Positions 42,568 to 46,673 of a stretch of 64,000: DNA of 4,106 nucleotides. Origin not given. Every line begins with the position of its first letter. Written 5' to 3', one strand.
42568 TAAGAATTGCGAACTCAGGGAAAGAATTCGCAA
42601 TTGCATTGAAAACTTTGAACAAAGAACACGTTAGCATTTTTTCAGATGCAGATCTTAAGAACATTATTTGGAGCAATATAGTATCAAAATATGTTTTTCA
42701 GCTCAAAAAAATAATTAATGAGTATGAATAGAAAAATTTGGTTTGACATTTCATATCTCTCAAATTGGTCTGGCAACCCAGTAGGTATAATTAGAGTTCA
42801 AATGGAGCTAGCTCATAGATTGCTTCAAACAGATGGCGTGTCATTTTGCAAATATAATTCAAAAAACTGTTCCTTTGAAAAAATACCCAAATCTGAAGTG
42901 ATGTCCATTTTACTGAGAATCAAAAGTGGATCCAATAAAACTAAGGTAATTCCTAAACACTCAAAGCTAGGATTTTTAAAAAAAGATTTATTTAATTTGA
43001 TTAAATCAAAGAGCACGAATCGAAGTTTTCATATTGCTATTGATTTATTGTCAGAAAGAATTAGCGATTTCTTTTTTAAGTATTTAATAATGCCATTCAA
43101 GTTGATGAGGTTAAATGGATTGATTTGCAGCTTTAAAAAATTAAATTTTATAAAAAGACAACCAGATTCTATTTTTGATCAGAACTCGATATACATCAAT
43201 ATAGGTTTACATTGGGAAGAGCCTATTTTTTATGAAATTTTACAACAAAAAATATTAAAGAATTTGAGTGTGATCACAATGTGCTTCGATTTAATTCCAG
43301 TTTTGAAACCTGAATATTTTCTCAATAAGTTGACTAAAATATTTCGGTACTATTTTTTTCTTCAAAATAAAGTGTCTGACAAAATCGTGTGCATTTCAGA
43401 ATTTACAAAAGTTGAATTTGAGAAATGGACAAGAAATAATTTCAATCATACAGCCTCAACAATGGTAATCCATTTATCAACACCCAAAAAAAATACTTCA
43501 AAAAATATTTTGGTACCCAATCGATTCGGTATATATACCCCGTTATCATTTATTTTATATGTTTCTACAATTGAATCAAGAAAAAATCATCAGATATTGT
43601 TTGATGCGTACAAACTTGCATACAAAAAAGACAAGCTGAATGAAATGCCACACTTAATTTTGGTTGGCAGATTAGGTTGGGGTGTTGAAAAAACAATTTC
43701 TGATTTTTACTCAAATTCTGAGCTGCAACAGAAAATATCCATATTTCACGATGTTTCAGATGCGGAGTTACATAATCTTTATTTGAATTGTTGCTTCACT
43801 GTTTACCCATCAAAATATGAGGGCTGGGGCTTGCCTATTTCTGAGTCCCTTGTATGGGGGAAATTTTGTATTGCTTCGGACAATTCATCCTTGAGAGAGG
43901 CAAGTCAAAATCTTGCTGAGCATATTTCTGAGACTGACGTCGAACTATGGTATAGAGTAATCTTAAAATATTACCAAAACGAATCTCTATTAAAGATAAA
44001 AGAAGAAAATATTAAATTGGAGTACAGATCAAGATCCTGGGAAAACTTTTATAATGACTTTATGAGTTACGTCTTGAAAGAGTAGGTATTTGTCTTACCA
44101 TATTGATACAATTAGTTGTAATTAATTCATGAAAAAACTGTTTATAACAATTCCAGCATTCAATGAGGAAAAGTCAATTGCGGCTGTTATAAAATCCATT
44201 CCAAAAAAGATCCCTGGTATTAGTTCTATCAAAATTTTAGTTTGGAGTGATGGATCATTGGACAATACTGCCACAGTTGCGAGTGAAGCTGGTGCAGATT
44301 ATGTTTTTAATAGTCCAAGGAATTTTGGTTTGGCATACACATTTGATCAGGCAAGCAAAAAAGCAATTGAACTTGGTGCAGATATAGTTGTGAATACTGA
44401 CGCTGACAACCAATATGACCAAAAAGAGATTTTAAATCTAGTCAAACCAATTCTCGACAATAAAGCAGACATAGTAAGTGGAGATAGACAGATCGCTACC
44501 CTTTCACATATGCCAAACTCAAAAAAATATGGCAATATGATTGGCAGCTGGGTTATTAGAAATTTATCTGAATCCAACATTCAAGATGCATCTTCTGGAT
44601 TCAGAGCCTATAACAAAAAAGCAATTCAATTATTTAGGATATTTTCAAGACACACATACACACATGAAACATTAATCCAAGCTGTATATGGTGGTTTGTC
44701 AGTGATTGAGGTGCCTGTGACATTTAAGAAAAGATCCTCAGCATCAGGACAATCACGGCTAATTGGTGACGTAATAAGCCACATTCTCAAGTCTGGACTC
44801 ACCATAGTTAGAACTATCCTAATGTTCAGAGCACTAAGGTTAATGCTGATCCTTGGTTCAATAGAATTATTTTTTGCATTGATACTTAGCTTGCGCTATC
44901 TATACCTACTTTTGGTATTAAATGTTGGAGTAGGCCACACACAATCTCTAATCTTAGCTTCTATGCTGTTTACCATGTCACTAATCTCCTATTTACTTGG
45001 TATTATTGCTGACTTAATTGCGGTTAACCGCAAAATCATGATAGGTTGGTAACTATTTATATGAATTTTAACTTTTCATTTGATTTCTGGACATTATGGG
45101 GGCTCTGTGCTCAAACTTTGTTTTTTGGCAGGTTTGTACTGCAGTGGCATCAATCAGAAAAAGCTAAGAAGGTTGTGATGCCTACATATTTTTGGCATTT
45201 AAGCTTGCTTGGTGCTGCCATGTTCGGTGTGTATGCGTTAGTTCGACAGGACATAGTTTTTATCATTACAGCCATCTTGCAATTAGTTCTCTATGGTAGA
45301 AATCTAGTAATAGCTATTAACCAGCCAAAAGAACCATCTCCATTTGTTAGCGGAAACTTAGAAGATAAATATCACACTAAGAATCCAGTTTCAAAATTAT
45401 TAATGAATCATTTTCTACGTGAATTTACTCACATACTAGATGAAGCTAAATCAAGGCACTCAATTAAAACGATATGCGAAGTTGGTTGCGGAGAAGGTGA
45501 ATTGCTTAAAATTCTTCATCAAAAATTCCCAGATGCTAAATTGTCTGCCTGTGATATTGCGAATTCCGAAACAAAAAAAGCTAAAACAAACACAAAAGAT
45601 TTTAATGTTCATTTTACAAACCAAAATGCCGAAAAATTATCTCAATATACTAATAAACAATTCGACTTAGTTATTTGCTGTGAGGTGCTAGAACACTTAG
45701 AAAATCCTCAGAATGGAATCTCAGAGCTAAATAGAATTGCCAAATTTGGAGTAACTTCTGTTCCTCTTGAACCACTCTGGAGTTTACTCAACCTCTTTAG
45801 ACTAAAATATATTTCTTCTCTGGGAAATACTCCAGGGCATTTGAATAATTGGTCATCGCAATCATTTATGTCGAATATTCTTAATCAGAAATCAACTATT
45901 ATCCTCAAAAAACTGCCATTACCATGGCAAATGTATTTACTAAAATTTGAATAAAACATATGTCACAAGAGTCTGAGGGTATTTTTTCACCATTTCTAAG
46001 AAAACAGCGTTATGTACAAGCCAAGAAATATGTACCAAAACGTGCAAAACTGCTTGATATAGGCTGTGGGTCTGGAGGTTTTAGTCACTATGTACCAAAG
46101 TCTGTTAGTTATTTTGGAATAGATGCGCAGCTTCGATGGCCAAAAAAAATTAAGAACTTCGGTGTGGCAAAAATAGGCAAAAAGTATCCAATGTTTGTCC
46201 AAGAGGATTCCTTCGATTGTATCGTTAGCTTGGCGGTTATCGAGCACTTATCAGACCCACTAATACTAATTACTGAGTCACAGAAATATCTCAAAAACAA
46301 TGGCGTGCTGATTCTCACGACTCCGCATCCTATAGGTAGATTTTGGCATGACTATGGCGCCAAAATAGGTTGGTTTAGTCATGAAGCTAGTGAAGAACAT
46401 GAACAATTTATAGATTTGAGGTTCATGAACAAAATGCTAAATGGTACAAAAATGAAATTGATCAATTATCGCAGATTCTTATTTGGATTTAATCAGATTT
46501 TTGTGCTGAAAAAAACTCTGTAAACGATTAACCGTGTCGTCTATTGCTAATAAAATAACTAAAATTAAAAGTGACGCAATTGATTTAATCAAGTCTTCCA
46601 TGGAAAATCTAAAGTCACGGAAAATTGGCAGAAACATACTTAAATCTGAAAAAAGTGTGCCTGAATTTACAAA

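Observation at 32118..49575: AT-rich glycan cassette of about 17 kb, bounded by a duplicated wzt 5' end: candidate serotype-switching island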

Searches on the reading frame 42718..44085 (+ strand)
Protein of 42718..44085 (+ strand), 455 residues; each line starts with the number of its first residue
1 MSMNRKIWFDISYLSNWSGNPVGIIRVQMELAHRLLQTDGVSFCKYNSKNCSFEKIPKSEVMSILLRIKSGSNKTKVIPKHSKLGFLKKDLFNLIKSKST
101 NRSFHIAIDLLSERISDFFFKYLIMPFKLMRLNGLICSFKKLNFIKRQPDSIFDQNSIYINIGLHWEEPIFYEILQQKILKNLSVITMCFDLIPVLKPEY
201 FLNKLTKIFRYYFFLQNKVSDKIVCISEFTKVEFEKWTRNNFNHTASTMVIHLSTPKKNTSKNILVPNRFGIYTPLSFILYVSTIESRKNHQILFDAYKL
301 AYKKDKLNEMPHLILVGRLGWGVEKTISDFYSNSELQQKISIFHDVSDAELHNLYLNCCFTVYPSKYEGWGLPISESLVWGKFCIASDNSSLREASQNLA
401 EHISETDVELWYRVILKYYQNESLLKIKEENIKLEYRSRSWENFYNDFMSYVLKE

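Call 7: search_protein_families(library=pfam, proteins=[window:42718-44085:+], max_evalue=0.01)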
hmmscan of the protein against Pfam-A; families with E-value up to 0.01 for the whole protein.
window:42718-44085:+ (455 aa): 2 families
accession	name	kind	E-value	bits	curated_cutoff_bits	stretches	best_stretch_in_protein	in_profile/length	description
PF00534.26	Glycos_transf_1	-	1.2e-18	67.7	26.4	1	271-428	10-165/172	Glycosyl transferases group 1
PF13692.12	Glyco_trans_1_4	-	7.5e-10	39.7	27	1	279-418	4-139/142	Glycosyl transferases group 1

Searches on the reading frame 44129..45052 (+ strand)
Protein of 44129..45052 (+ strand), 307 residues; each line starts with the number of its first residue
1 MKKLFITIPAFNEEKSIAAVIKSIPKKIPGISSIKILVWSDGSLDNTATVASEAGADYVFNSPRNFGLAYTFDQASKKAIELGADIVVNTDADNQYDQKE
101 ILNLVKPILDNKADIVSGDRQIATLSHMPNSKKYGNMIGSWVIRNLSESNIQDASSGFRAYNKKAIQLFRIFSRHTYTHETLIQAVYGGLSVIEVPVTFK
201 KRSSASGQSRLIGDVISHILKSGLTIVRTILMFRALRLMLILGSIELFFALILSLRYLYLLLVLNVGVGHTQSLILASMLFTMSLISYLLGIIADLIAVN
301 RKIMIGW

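Call 8: search_protein_families(library=pfam, proteins=[window:44129-45052:+], max_evalue=0.01)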
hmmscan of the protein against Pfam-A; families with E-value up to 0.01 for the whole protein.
window:44129-45052:+ (307 aa): 2 families
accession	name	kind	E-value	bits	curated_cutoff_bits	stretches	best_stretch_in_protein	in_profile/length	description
PF00535.33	Glycos_transf_2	-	1.1e-16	61.7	23.3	1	6-166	2-164/168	Glycosyl transferase family 2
PF13641.12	Glyco_tranf_2_3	-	0.0019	18.7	27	1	6-130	5-133/230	Glycosyltransferase like family 2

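Call 11: search_protein_families(library=ncbifam, proteins=[window:44129-45052:+], max_evalue=0.001)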
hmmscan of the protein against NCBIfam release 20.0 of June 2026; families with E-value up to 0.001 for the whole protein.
window:44129-45052:+ (307 aa): 10 families
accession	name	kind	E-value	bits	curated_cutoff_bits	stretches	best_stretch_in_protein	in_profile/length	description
TIGR04182.1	glyco_TIGR04182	equivalog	1.3e-27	97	325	1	6-301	4-286/293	S-layer glycoprotein N-glycosyltransferase AglJ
NF041391.1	DPhHxTase_Halo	equivalog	1.1e-24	86.6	375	1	10-213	3-197/213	dolichyl-phosphate hexose transferase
NF058614.1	PPMAGASynPpgS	equivalog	1.3e-17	64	370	1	5-213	3-212/226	polyprenyl-phospho-N-acetylgalactosaminyl synthase PpgS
NF007986.1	PRK10714.1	equivalog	7.7e-12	44.8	529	1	2-283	6-278/316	undecaprenyl-phosphate 4-deoxy-4-formamido-L-arabinose transferase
NF010496.0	PRK13915.1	equivalog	2.3e-07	30.2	262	1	5-115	34-150/307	glucosyl-3-phosphoglycerate synthase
NF047588.1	GlcsyltransPgfSStrep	equivalog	6.4e-07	28.9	500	1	3-281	2-272/308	glycosyltransferase PgfS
NF041865.1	EpsU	equivalog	7e-07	28.6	700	1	2-99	39-138/394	exopolysaccharide biosynthesis GT2 family glycosyltransferase EpsU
TIGR03937.1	PgaC_IcaA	equivalog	6.1e-06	25.4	422.3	1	4-126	47-169/407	poly-beta-1,6-N-acetyl-D-glucosamine synthase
TIGR03469.1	HpnB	hypoth_equivalog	0.00012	21.2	379.25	1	4-117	46-169/386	hopene-associated glycosyltransferase HpnB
TIGR04283.1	glyco_like_mftF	equivalog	0.00057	19.5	182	1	6-64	3-58/221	TIGR04283 family arsenosugar biosynthesis glycosyltransferase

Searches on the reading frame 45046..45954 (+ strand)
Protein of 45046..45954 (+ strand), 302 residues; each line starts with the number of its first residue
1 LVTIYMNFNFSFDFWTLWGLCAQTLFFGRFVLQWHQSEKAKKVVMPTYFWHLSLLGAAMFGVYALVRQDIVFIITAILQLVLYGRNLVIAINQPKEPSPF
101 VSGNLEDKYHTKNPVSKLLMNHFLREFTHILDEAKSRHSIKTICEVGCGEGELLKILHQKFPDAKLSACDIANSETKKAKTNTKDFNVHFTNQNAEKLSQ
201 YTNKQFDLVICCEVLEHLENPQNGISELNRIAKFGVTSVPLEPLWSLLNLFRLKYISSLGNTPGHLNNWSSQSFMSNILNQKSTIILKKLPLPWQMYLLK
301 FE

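Call 8: search_protein_families(library=pfam, proteins=[window:45046-45954:+], max_evalue=0.01)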
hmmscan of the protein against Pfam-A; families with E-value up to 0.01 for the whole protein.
window:45046-45954:+ (302 aa): 16 families
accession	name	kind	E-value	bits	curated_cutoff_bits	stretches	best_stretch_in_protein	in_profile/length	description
PF07578.16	LAB_N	-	4.7e-24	84.7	26.7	1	19-87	2-70/71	Lipid A Biosynthesis N-terminal domain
PF08241.18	Methyltransf_11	-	7.8e-16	58.9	21.2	1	145-233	2-88/95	Methyltransferase domain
PF13649.12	Methyltransf_25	-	3.6e-15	56.9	27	1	143-233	1-94/97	Methyltransferase domain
PF13847.12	Methyltransf_31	-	4.7e-15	56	27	1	140-237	4-106/145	Methyltransferase domain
PF08242.18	Methyltransf_12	-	4.4e-14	53.4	30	1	145-233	2-93/98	Methyltransferase domain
PF13489.12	Methyltransf_23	-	5.2e-12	46.2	27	1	136-269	19-145/164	Methyltransferase domain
PF07021.18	MetW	-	5.4e-10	39.7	21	1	143-246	17-116/193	Methionine biosynthesis protein MetW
PF05175.20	MTS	-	5.2e-06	26.6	23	1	139-211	31-104/170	Methyltransferase small domain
PF05401.17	NodS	-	2.1e-05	24.9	24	1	126-220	30-121/201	Nodulation protein S (NodS)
PF01209.24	Ubie_methyltran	-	4.2e-05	23.4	20.1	1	105-242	16-153/233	ubiE/COQ5 methyltransferase family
PF05219.18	DREV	-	0.00027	20.6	26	1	133-228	88-174/265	DREV methyltransferase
PF13679.12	Methyltransf_32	-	0.00083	19.8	27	1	121-204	7-100/143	Methyltransferase domain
PF02390.23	Methyltransf_4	-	0.00087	19.2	24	1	142-204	4-70/173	Putative methyltransferase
PF01728.25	FtsJ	-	0.0012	19.2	24.1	1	131-211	13-97/181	FtsJ-like methyltransferase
PF00891.24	Methyltransf_2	-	0.0023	17.8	22.3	1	118-182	42-104/210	O-methyltransferase domain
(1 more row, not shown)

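Call 68: search_protein_families(library=ncbifam, proteins=[window:45046-45954:+], max_evalue=1e-10)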
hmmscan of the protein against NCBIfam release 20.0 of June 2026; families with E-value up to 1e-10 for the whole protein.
window:45046-45954:+ (302 aa): 3 families
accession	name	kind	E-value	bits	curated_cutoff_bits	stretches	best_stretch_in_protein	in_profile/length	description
TIGR02072.1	BioC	equivalog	3.5e-15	56.5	184.95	1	109-234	9-126/244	malonyl-ACP O-methyltransferase BioC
TIGR01983.1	UbiG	equivalog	4.3e-12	45.8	102.95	1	132-233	42-144/228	bifunctional 2-polyprenyl-6-hydroxyphenol methylase/3-demethylubiquinol 3-O-methyltransferase UbiG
TIGR02081.1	metW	equivalog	5.9e-11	42.3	189.5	1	142-243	16-113/194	methionine biosynthesis protein MetW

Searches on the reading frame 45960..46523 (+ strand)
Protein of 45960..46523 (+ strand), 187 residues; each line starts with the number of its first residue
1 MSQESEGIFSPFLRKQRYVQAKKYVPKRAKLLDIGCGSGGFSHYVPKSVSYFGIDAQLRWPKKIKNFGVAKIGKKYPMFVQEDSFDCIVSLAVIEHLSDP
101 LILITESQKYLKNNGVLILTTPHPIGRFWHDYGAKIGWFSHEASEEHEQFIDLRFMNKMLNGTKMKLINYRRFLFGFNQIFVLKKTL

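Call 8: search_protein_families(library=pfam, proteins=[window:45960-46523:+], max_evalue=0.01)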
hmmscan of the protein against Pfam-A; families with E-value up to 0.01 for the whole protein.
window:45960-46523:+ (187 aa): 8 families
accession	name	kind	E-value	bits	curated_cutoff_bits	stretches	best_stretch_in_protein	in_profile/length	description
PF13489.12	Methyltransf_23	-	4.4e-16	59.5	27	1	25-161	20-155/164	Methyltransferase domain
PF08241.18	Methyltransf_11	-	6e-10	40.1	21.2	1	32-119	1-95/95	Methyltransferase domain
PF08242.18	Methyltransf_12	-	5.5e-09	37.1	30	1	32-117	1-98/98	Methyltransferase domain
PF13847.12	Methyltransf_31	-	1.2e-08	35.3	27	1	29-123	5-113/145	Methyltransferase domain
PF13649.12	Methyltransf_25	-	9.5e-06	26.7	27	1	32-115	2-97/97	Methyltransferase domain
PF05219.18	DREV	-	0.00059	19.5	26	1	8-125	77-192/265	DREV methyltransferase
PF02353.26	CMAS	-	0.0014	18.4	27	1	15-121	50-166/273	Mycolic acid cyclopropane synthetase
PF08003.17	Methyltransf_9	-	0.0023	17.4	23.8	1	29-121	117-219/315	Protein of unknown function (DUF1698)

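Call 69: search_protein_families(library=phrogs, proteins=[window:45960-46523:+], max_evalue=0.001)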
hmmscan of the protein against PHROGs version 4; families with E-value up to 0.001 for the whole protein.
window:45960-46523:+ (187 aa): 3 families
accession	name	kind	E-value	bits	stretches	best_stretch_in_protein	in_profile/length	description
phrog_22502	-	other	4.7e-08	34.1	1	13-132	55-185/276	methyltransferase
phrog_4752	-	other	8e-08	32.8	1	21-125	45-164/241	tRNA methyltransferase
phrog_23522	-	unknown function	4.6e-05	24.1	1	22-123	46-156/273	-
